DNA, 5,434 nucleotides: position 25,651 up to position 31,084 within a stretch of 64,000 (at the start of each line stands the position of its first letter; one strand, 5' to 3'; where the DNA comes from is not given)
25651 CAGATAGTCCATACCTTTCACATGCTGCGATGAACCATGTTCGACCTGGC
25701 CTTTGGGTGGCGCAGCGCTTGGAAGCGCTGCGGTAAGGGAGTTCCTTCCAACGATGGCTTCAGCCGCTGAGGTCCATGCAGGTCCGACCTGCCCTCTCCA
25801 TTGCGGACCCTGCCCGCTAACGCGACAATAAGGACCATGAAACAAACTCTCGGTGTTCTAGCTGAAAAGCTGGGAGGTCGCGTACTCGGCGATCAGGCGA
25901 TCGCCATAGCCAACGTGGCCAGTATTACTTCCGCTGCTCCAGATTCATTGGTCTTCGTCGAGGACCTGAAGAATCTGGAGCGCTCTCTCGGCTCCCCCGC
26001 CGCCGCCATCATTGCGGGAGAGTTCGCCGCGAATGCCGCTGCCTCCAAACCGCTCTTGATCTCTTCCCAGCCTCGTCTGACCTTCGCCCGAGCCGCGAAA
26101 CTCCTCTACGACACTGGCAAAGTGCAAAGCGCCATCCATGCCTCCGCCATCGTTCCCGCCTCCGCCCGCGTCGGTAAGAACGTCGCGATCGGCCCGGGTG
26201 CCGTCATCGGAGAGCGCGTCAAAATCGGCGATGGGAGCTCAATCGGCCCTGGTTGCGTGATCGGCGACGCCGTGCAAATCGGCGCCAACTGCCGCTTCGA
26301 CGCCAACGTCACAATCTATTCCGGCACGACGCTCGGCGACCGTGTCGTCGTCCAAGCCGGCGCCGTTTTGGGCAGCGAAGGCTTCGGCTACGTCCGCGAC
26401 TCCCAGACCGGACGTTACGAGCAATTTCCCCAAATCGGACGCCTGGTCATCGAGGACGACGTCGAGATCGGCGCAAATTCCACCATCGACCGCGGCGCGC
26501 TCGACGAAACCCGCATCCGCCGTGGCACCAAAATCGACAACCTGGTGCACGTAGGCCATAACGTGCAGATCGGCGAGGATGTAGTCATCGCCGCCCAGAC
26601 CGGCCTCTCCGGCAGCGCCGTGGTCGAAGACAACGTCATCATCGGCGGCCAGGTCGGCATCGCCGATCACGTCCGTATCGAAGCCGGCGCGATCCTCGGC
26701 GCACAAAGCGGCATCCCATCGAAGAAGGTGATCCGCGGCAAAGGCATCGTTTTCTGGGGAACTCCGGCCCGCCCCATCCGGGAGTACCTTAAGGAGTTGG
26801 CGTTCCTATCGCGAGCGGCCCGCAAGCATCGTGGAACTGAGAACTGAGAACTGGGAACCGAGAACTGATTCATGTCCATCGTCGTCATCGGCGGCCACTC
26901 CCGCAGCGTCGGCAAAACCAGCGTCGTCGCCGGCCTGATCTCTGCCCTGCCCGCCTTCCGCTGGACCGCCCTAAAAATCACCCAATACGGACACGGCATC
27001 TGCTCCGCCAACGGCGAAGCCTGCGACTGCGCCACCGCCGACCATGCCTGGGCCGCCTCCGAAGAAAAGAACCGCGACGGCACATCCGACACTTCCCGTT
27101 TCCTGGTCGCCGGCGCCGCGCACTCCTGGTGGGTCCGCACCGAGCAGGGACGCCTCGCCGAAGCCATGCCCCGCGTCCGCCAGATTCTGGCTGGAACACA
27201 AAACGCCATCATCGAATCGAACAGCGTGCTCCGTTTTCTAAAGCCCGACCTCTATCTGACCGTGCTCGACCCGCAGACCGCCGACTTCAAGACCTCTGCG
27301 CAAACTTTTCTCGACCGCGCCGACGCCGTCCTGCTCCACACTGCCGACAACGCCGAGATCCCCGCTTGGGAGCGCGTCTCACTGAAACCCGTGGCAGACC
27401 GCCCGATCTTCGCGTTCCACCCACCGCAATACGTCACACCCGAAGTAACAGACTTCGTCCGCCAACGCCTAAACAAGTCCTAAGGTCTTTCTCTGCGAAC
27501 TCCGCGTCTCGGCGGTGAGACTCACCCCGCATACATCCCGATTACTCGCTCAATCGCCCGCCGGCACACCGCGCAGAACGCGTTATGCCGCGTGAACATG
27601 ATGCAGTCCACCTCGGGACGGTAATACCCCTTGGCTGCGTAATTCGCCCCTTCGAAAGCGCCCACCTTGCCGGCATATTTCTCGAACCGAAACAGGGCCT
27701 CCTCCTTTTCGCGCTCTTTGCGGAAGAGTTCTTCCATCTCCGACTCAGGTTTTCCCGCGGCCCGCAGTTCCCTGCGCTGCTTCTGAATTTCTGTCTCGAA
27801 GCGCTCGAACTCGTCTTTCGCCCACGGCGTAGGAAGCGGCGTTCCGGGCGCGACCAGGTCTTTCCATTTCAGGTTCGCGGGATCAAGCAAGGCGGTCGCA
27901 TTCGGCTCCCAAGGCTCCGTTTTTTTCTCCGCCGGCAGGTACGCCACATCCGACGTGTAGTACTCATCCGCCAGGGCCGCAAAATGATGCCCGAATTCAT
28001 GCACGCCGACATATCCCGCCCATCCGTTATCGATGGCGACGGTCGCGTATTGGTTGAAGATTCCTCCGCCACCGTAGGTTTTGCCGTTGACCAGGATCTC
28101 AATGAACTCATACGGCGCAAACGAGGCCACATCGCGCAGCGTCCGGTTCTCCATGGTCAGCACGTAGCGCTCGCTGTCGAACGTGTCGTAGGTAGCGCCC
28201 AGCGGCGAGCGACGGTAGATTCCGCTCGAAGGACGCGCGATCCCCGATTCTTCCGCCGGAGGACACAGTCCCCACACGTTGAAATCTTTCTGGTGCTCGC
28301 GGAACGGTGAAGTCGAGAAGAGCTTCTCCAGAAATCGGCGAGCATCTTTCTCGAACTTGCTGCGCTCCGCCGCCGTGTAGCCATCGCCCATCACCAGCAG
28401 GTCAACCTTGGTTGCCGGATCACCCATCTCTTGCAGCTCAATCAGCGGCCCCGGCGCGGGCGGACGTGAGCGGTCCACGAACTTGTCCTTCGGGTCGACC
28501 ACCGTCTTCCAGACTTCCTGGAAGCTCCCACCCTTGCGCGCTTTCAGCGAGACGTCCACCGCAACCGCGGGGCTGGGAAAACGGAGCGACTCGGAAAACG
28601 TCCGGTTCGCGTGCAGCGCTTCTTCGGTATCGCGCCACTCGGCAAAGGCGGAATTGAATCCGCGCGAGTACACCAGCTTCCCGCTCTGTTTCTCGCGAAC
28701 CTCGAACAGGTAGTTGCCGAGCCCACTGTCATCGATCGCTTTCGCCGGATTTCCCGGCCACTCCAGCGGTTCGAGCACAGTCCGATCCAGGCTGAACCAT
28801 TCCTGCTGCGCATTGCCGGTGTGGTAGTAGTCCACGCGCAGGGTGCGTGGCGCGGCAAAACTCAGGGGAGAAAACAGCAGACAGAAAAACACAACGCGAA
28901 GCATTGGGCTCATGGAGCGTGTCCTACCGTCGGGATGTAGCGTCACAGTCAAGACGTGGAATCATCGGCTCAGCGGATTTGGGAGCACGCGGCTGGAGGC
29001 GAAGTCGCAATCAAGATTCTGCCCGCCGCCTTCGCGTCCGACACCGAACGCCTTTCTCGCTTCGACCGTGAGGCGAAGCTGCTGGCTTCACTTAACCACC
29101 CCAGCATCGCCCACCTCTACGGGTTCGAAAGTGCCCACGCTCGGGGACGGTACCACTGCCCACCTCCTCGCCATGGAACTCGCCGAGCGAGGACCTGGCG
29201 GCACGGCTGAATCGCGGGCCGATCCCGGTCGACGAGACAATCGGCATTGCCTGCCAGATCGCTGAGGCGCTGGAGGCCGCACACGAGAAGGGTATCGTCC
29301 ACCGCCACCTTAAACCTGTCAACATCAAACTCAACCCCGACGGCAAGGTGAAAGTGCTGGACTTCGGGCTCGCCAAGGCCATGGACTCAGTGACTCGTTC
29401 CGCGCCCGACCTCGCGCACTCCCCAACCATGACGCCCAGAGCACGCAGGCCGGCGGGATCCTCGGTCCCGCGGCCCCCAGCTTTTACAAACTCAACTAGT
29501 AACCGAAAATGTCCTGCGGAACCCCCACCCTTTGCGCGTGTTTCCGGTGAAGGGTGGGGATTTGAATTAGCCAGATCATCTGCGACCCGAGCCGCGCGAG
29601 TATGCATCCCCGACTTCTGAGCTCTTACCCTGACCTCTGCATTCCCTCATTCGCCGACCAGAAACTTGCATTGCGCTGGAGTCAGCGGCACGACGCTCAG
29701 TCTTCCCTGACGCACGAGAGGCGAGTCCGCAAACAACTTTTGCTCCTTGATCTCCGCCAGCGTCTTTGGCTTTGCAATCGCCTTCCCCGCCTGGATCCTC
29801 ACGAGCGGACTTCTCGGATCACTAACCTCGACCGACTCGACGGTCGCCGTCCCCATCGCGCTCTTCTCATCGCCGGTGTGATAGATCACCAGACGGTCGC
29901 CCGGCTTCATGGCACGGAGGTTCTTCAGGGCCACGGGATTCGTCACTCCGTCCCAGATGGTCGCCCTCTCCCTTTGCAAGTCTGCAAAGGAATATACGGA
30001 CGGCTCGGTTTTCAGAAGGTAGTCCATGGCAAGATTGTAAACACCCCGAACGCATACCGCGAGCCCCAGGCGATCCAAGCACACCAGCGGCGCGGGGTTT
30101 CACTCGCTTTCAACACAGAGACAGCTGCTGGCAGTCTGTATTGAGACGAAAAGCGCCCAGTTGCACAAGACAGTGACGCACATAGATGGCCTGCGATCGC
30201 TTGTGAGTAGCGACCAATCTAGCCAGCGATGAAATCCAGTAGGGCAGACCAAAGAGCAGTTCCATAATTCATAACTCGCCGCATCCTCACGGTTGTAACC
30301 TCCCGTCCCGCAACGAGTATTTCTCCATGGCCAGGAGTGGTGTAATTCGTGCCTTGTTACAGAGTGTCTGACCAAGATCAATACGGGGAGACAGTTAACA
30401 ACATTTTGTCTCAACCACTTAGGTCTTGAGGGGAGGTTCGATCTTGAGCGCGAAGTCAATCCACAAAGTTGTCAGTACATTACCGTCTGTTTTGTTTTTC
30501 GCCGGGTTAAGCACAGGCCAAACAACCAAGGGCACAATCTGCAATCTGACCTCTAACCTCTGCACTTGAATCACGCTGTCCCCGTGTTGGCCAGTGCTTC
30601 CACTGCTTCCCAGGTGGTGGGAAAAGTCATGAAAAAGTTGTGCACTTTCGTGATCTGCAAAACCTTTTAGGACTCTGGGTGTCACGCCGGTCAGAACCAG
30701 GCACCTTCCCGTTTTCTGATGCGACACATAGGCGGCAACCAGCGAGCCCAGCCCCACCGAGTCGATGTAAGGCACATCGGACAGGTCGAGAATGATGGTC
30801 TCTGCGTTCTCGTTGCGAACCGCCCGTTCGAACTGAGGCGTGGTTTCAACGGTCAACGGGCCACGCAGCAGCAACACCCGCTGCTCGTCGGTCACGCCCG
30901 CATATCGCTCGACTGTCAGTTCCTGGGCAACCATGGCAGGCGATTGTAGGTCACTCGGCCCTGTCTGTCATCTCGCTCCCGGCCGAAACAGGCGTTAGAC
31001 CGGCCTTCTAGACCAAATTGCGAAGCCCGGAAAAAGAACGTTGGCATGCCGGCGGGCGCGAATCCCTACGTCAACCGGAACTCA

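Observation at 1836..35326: Window-wide class of period-7 (heptanucleotide) arrays that abut stop codons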

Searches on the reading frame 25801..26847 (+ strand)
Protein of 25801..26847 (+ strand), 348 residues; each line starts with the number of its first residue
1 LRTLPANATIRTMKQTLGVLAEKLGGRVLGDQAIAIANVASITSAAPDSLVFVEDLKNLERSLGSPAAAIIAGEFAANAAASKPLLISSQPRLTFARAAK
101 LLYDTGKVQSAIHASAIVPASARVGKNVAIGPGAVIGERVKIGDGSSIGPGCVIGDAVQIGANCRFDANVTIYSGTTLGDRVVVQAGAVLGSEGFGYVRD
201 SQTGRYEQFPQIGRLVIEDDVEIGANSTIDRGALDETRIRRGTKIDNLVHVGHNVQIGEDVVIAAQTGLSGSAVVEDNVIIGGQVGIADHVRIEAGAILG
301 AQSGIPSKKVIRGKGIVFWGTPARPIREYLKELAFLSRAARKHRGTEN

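Call 32: search_protein_families(library=pfam, proteins=[window:25801-26847:+], max_evalue=0.001)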
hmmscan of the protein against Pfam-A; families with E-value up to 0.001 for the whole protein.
window:25801-26847:+ (348 aa): 7 families
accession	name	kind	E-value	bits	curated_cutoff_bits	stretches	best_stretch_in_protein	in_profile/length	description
PF00132.30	Hexapep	-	2.9e-37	125.3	27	4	122-155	2-35/36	Bacterial transferase hexapeptide (six repeats)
PF25084.1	LbH_EIF2B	-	7.9e-15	55.2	54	2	110-191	16-94/105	EIF2B subunit epsilon LbH domain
PF14602.12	Hexapep_2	-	1.8e-13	50.4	27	1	158-191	2-33/34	Hexapeptide repeat of succinyl-transferase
PF04613.19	LpxD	-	2.5e-10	40.5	30.8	1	34-101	2-70/70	UDP-3-O-[3-hydroxymyristoyl] glucosamine N-acyltransferase, LpxD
PF21711.3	DCTN5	-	4.2e-06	27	40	0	249-321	85-156/182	Dynactin subunit 5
PF25087.1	GMPPB_C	-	8.3e-06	25.9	39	0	116-157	5-46/110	GMPPB C-terminal domain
PF24894.1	Hexapep_GlmU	-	0.00016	22.1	23.3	0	99-179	3-84/104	GlmU-like, C-terminal hexapeptide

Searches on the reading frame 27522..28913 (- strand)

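Call 32: search_protein_families(library=pfam, proteins=[window:27522-28913:-], max_evalue=0.001)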
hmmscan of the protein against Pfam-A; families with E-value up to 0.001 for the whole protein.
window:27522-28913:- (463 aa): 2 families
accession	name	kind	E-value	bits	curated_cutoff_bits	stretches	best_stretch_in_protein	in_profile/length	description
PF09471.16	Peptidase_M64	-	2e-146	487.3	26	1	158-458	1-302/302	IgA Peptidase M64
PF16217.10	M64_N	-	2e-33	115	27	1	20-128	6-113/122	Peptidase M64 N-terminus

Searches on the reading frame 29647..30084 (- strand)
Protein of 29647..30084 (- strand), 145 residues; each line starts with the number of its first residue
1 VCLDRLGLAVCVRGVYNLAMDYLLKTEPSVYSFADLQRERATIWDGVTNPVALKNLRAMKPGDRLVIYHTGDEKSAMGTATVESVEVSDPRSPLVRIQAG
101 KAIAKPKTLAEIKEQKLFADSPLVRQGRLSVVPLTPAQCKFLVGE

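Call 33: search_protein_families(library=pfam, proteins=[window:29647-30084:-], max_evalue=0.001)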
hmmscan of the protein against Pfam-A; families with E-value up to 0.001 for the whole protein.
window:29647-30084:- (145 aa): 1 family
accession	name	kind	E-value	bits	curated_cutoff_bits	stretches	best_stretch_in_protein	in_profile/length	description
PF01878.24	EVE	-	1.1e-26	94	23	1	22-143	3-143/145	EVE domain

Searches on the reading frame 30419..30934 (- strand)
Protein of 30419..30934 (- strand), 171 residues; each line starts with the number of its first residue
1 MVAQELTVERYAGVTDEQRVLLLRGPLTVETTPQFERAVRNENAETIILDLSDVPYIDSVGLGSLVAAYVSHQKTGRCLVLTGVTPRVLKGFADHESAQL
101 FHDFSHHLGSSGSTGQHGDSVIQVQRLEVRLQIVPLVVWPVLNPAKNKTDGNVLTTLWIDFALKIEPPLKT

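Call 33: search_protein_families(library=pfam, proteins=[window:30419-30934:-], max_evalue=0.001)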
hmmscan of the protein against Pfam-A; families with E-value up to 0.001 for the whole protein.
window:30419-30934:- (171 aa): 2 families
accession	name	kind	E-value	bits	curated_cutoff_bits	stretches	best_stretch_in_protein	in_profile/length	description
PF01740.26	STAS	-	8e-14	51.7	22.6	1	17-99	9-95/106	STAS domain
PF13466.11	STAS_2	-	1e-09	38.9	29.2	1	23-90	3-72/80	STAS domain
